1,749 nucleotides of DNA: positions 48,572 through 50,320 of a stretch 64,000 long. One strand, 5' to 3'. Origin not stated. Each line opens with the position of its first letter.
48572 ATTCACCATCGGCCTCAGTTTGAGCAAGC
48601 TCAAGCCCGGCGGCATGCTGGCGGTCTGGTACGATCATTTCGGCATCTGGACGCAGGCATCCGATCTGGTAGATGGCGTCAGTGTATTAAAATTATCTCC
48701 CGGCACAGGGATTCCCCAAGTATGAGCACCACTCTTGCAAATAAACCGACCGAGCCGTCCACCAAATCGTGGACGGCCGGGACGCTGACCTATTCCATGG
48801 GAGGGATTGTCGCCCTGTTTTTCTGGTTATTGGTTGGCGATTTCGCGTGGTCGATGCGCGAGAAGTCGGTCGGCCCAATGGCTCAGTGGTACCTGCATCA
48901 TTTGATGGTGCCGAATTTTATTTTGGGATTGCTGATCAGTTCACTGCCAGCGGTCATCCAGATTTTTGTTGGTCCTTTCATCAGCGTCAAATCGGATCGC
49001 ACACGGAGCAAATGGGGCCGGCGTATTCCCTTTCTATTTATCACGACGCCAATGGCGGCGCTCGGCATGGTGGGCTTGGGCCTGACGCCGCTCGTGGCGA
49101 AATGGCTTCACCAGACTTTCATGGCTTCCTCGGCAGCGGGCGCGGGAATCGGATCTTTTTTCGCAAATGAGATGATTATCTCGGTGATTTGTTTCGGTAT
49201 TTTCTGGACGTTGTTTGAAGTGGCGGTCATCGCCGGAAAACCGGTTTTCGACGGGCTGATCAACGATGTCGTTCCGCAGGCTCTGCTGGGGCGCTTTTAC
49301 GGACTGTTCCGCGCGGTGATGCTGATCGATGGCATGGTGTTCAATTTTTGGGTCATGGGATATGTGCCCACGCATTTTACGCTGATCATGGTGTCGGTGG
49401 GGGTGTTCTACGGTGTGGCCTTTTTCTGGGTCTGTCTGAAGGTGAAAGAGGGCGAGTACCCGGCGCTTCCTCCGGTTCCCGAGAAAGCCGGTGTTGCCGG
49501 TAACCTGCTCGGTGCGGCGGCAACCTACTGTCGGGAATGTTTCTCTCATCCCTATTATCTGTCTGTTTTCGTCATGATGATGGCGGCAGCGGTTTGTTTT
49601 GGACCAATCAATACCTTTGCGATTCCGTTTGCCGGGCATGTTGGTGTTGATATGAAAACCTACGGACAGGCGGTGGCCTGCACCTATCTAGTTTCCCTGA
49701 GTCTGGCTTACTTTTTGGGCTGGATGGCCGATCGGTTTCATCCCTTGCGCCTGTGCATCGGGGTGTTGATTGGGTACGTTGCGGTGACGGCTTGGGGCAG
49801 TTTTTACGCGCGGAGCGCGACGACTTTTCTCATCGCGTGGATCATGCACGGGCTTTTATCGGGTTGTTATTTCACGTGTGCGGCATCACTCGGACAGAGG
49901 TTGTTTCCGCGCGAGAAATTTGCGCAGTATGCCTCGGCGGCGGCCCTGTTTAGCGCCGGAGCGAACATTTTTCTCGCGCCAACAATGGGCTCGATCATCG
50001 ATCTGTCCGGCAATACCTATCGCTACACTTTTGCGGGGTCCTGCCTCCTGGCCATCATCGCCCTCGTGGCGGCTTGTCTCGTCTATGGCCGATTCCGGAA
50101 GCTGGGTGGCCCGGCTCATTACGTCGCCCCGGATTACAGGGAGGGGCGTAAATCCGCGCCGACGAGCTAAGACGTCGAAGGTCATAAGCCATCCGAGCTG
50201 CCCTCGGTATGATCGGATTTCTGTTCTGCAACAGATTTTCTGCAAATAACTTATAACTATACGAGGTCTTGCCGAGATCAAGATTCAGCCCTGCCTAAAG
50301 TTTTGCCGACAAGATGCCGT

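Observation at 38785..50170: LacI-centred double operon: a candidate non-Sus glycan capture/utilisation system built from a pseudopilin-like protein, anchored and free lectin-like paralogs, and redox enzymes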

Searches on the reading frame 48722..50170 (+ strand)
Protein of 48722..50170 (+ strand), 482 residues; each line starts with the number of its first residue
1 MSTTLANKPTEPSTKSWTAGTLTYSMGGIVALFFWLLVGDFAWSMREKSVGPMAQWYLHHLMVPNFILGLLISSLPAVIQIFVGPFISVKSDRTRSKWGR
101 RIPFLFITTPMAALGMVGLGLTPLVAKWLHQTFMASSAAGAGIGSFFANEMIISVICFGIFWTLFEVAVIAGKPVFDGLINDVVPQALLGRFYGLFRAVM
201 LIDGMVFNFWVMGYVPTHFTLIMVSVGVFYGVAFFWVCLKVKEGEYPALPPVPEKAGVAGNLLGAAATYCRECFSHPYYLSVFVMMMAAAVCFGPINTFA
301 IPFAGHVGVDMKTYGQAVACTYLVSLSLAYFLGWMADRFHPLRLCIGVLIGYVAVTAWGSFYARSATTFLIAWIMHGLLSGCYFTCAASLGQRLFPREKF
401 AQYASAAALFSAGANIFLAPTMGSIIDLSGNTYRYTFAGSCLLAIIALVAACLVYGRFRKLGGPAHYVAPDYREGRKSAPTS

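Call 7: search_protein_families(library=pfam, proteins=[window:48722-50170:+], max_evalue=0.01)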
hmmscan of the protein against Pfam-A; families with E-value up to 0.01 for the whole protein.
window:48722-50170:+ (482 aa): 3 families
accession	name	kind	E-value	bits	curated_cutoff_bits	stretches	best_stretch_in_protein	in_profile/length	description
PF07690.21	MFS_1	-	3e-14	53.1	33.4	1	282-455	5-172/347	Major Facilitator Superfamily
PF13347.12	MFS_2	-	1.7e-06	27.3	27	1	56-390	23-338/427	MFS/sugar transport protein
PF12832.13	MFS_1_like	-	2.6e-05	23.9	25.2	1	196-431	138-367/373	MFS_1 like family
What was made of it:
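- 48722..50170 (+): MFS transporter, the presumed importer of the breakdown products. PF07690 scores 53.1 bits and PF13347 27.3 bits (call 7).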

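Call 8: search_protein_families(library=ncbifam, proteins=[window:48722-50170:+], max_evalue=0.01)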
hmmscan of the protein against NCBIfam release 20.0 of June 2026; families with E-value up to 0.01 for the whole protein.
window:48722-50170:+ (482 aa): 1 family
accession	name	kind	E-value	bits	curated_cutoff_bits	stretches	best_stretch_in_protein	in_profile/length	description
TIGR00881.1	2A0104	subfamily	0.00031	19.9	407.75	1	317-456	38-173/379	phosphoglycerate transporter protein PgtP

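Call 95: search_solved_structures(query=window:48722-50170:+, max_evalue=1)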
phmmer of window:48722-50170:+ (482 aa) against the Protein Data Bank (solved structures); distinct sequences matched with E-value up to 1: 1.
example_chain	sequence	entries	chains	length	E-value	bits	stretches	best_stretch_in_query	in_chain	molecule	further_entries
9gjx_A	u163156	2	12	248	0.59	12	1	31-124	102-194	NADH-dependent nitro/flavin oxidoreductase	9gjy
